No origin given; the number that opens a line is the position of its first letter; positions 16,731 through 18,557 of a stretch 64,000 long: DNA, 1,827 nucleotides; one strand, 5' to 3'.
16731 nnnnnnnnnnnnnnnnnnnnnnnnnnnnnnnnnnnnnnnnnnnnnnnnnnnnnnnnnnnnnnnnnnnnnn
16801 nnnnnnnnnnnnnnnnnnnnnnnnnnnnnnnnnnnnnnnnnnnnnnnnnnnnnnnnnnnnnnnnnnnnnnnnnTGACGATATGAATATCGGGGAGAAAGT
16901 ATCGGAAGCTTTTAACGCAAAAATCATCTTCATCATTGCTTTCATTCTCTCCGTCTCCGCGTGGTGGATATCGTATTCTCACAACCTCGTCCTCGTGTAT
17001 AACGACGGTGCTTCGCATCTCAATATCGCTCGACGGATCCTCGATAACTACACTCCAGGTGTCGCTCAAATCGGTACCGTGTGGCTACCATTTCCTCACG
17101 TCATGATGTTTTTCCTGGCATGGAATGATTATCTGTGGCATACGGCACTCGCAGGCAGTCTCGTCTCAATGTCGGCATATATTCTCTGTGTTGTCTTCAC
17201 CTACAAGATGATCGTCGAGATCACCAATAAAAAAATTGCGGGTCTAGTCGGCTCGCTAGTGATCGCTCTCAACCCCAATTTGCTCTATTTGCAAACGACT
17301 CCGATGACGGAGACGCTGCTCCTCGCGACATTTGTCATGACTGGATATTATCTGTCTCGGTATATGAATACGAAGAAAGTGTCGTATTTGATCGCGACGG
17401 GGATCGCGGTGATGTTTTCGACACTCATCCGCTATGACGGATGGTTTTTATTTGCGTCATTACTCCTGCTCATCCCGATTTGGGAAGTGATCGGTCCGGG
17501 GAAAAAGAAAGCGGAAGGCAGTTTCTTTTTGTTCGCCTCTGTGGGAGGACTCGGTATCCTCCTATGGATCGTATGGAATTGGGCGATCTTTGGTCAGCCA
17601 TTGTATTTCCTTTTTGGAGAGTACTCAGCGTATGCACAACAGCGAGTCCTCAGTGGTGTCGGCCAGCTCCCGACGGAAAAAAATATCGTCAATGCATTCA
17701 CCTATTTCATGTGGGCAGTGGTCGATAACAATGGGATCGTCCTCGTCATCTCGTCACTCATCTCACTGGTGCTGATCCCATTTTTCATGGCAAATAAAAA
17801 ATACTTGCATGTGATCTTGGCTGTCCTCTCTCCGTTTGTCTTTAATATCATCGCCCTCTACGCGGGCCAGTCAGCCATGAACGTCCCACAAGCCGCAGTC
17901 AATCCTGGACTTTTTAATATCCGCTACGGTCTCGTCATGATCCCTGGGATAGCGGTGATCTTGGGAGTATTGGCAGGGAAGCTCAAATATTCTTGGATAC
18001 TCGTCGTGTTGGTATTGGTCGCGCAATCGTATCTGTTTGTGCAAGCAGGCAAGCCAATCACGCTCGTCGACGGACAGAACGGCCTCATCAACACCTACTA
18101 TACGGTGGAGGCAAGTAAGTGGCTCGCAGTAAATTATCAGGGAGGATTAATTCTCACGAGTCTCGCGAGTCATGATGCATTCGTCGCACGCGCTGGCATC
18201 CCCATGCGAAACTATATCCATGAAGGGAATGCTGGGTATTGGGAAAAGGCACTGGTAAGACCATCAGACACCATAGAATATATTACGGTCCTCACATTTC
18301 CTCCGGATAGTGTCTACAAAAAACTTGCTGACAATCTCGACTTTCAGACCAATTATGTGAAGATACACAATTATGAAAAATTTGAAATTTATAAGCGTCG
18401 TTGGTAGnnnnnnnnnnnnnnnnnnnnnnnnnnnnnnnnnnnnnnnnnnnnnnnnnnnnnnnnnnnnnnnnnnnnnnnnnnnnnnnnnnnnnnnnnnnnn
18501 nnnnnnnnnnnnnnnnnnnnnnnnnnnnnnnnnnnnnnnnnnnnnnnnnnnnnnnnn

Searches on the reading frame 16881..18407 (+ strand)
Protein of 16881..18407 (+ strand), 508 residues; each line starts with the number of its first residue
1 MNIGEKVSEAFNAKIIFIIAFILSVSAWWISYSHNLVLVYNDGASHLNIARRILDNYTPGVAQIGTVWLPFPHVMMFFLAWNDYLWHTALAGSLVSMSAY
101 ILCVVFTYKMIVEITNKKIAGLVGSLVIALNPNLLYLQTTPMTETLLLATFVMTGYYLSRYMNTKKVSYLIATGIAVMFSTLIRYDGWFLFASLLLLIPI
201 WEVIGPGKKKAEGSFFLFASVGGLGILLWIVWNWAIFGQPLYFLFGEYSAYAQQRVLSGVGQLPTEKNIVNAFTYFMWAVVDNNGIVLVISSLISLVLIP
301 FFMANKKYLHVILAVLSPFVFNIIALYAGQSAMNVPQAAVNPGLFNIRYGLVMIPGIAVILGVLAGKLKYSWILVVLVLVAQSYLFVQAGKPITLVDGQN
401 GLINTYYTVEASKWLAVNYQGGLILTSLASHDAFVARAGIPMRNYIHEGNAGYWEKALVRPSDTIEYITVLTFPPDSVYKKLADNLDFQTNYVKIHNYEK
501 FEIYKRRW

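Call 12: search_protein_families(library=pfam, proteins=[window:16881-18407:+], max_evalue=0.001)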
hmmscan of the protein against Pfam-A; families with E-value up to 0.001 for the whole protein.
window:16881-18407:+ (508 aa): 1 family
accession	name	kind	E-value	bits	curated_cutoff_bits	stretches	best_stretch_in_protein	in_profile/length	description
PF13231.12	PMT_2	-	1.3e-06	29.1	26.1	1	89-232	21-160/160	Dolichyl-phosphate-mannose-protein mannosyltransferase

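Call 64: search_solved_structures(query=A2, max_evalue=1)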
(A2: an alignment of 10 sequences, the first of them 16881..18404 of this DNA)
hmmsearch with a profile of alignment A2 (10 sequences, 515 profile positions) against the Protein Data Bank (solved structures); distinct sequences matched with E-value up to 1: 2.
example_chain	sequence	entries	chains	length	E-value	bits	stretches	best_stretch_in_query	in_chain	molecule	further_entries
5ue8_A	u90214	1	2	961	0.073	15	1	304-422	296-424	Protein unc-13 homolog A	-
7t7c_A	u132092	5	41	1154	0.091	14.7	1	304-422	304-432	Protein unc-13 homolog A Chimera | Protein unc-13 homolog A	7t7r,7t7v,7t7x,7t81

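Call 65: search_protein_families(library=ncbifam, proteins=[window:16881-18404:+], max_evalue=0.001)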
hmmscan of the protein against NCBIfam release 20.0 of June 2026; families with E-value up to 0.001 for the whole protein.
window:16881-18404:+ (508 aa): 0 families

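Call 66: find_homologous_proteins(query=window:16881-18404:+, max_evalue=1e-20)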
Query window:16881-18404:+ (508 aa): 1299 proteins with E <= 1e-20 among 8000 candidates; the best 120 are listed.
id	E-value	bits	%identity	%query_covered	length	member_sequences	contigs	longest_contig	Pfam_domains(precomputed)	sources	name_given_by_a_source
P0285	1.7e-249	847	92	81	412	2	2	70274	PF13231.13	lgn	-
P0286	1.4e-234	798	68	97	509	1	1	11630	PF13231.13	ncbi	-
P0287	3.5e-232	790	68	99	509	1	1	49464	PF13231.13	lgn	-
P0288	8.3e-226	769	67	99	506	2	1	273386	PF13231.13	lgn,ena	-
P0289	2.4e-221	754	64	100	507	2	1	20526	PF13231.13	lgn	-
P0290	9.1e-220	749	64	98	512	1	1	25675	PF13231.13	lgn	-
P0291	1.6e-218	745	63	99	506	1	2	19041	PF13231.13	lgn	-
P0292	3.0e-215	734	62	100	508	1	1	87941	PF13231.13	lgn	-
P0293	2.7e-205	701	62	94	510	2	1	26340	PF13231.13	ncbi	-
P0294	2.5e-204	698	62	97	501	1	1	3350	-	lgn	-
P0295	2.6e-204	698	61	98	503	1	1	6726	PF13231.13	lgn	-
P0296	1.8e-196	672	61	97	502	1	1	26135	PF13231.13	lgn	-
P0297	2.6e-196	672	58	99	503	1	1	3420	PF13231.13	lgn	-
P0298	4.5e-196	671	61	97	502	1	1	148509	PF13231.13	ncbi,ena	-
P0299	5.0e-196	671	60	97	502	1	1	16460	-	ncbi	-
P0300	1.4e-194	666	60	99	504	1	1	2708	PF13231.13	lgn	-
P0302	5.5e-194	664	59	97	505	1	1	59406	PF13231.13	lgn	-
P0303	2.9e-192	658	58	97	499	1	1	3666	PF13231.13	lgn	-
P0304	4.0e-192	658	57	100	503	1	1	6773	PF13231.13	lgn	-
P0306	8.9e-191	653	57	98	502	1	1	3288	PF13231.13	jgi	-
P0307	5.6e-189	647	58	94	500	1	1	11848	PF13231.13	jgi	-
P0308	8.1e-189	647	57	97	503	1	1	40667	PF13231.13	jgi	-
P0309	1.1e-188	646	58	99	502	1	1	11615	PF02366.25,PF13231.13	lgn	-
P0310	1.3e-188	646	57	98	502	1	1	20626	PF13231.13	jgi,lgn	jgi:hypothetical protein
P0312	1.7e-187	642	57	97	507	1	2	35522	PF02366.25,PF13231.13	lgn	-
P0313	2.6e-187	642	58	99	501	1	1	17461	PF02366.25,PF13231.13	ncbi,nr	ncbi:glycosyltransferase family 39 protein [Candidatus Microgenomates bacterium]|nr:glycosyltransfer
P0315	4.8e-187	641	58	97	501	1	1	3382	PF13231.13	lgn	-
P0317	1.8e-186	639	57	99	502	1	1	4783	PF02366.25,PF13231.13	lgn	-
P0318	2.2e-186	639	57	98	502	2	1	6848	PF13231.13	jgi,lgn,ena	-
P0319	3.3e-186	638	58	97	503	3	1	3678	PF13231.13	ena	-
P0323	1.3e-185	636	59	95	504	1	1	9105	PF13231.13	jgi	jgi:4-amino-4-deoxy-L-arabinose transferase-like glycosyltransferase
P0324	3.3e-185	635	57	98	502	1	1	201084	PF02366.25,PF13231.13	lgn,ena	-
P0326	5.8e-185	634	58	97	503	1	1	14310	PF13231.13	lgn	-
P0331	7.4e-183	627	55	100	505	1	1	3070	PF13231.13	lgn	-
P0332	1.6e-182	626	57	97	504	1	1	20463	PF02366.25,PF13231.13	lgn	-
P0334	3.6e-182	625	58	98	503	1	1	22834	PF13231.13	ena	-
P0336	3.1e-181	622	57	97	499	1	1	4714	PF02366.25,PF13231.13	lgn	-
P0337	3.1e-181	622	56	97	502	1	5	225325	PF02366.25,PF13231.13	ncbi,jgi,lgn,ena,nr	ncbi:MAG TPA: glycosyltransferase family 39 protein [Patescibacteria group bacterium]|nr:glycosyltra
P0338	3.2e-181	622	58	97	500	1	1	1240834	PF02366.25,PF13231.13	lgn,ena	-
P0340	3.2e-180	618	56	97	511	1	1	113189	PF02366.25,PF13231.13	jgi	jgi:hypothetical protein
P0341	6.9e-180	617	56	97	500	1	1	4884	PF13231.13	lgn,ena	-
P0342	3.4e-179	615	55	98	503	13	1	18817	PF13231.13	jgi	jgi:hypothetical protein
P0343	3.3e-178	612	55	98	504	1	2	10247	PF13231.13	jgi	jgi:hypothetical protein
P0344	4.7e-178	611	55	97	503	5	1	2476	PF13231.13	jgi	jgi:hypothetical protein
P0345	7.7e-178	611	55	100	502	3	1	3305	PF13231.13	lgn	-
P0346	9.1e-178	610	55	97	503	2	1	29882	PF13231.13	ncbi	-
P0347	1.1e-177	610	56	98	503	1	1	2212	PF13231.13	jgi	jgi:hypothetical protein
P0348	1.3e-177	610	56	98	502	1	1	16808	PF13231.13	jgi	jgi:hypothetical protein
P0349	3.2e-177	609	54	97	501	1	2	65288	PF13231.13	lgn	-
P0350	4.6e-177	608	54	99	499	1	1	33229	PF13231.13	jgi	jgi:hypothetical protein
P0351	6.5e-177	608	56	97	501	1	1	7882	PF13231.13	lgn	-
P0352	2.7e-175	602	56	94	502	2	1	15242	PF13231.13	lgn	-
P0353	1.6e-174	600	56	95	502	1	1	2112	PF13231.13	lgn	-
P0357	1.2e-166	574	51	98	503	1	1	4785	PF02366.25,PF13231.13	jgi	jgi:4-amino-4-deoxy-L-arabinose transferase-like glycosyltransferase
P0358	4.3e-165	569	51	97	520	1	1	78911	PF13231.13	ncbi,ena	-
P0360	1.5e-130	455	56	70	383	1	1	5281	PF13231.13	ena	-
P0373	9.1e-98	346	39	97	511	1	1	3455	PF13231.13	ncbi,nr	ncbi:glycosyltransferase family 39 protein [Candidatus Roizmanbacteria bacterium]|nr:glycosyltransfe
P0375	3.5e-97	345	38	94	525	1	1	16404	PF13231.13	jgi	jgi:hypothetical protein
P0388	6.1e-95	337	37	97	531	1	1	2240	PF13231.13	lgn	-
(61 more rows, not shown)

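Call 79: predict_structure(alignment_id=A3)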
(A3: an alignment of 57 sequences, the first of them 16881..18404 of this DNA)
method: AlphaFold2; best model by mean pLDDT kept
length: 508 residues; sequences in the alignment: 57
mean_pLDDT: 92.7   pTM: 0.92
mean pLDDT of the five models: 92.7, 92.5, 90.8, 90.4, 90.2
residues with pLDDT >= 90: 391; 70-90: 109; 50-70: 8; < 50: 0
segments of 3 or more residues with pLDDT < 50: none
pLDDT, mean of each block of 10 residues (from residue 1): 75 96 98 94 89 81 66 91 91 97 98 96 98 98 96 98 96 98 93 96 89 97 94 84 80 85 93 97 98 97 92 95 94 92 93 98 95 97 97 95 86 95 91 88 90 93 97 92 97 95 94
secondary structure, 60 per line:
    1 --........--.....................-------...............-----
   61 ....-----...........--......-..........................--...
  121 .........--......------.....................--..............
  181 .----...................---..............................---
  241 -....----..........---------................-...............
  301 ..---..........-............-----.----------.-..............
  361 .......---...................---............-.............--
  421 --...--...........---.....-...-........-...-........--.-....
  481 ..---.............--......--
elements in order: H3-10 H13-33 H41-55 H61-64 H70-80 H83-88 H90-115 H118-129 H132-137 H144-164 H167-181 H186-204 H208-237 H242-245 H250-259 H269-284 H286-302 H306-315 H317-328 H347-367 H371-389 H393-404 H406-418 E423-425 H428-438 H452-459 E465-472 H477-482 H486-491 E492-498 E501-506

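Call 83: fold_search(model_id=the predicted structure, library=pdb)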
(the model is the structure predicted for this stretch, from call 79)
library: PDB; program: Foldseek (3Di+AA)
matches with E <= 10: 285; with E <= 0.001: 27
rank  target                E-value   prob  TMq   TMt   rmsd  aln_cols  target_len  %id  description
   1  8age_A                6.9e-07  1.00  0.51  0.42  12.2       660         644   12  Structure of yeast oligosaccharylransferase complex with acceptor peptide bound (released 2022-12-07)
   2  7oci_F                8.9e-07  1.00  0.53  0.44  13.1       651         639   12  Cryo-EM structure of yeast Ost6p containing oligosaccharyltransferase complex (released 2022-02-16)
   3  6ftg_5                9.6e-07  1.00  0.57  0.47  12.9       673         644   12  Subtomogram average of OST-containing ribosome-translocon complexes from canine rough microsomal membranes (released 2018-03-21)
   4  9n9j_I                1.5e-06  1.00  0.52  0.40  15.0       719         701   11  Structure of a GRP94 folding intermediate engaged with a CCDC134- and FKBP11-bound secretory translocon (released 2025-11-19)
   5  6ezn_F                2.2e-06  1.00  0.53  0.43  12.4       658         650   11  Cryo-EM structure of the yeast oligosaccharyltransferase (OST) complex (released 2018-01-17)
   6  8pn9_A                3.2e-06  1.00  0.58  0.47  11.7       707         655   12  Structure of human oligosaccharyltransferase OST-A complex bound to NGI-1 (released 2024-05-08)
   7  8b6l_I                3.6e-06  1.00  0.57  0.44  13.2       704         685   12  Subtomogram average of the human Sec61-TRAP-OSTA-translocon (released 2022-12-07)
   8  8agc_A                4.3e-06  1.00  0.52  0.40  13.3       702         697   11  Structure of yeast oligosaccharylransferase complex with lipid-linked oligosaccharide and non-acceptor peptide bound (released 2022-12-07)
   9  7zlg_A                8.5e-06  1.00  0.50  0.41  11.5       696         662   10  Cryo-EM structure of C-mannosyltransferase CeDPY19, in complex with acceptor peptide and bound to CMT2-Fab and anti-Fa (released 2023-01-11)
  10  9s6t_A                9.7e-06  1.00  0.52  0.54   7.8       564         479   12  Ternary cryo-EM structure of chicken ALG12 with Dol25-PP-GlcNAc2Man7, Dol25-P-Man, and Fab (released 2026-03-18)
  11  6c26_A                1.0e-05  1.00  0.51  0.41  13.0       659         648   11  The Cryo-EM structure of a eukaryotic oligosaccharyl transferase complex (released 2018-01-31)
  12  8agb_A                1.2e-05  1.00  0.48  0.40  12.9       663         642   12  Structure of yeast oligosaccharylransferase complex with lipid-linked oligosaccharide bound (released 2022-12-07)
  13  7zli_A                1.3e-05  1.00  0.52  0.43   9.8       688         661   11  Cryo-EM structure of C-mannosyltransferase CeDPY19, in complex with Dol25-P-Man and bound to CMT2-Fab and anti-Fab nan (released 2023-01-11)
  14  6s7o_A                1.5e-05  1.00  0.57  0.46  12.4       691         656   11  Cryo-EM structure of human oligosaccharyltransferase complex OST-A (released 2019-12-18)
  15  7zlh_A                2.0e-05  1.00  0.55  0.44   9.7       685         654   11  Cryo-EM structure of C-mannosyltransferase CeDPY19, in apo state, bound to CMT2-Fab and anti-Fab nanobody (released 2023-01-11)
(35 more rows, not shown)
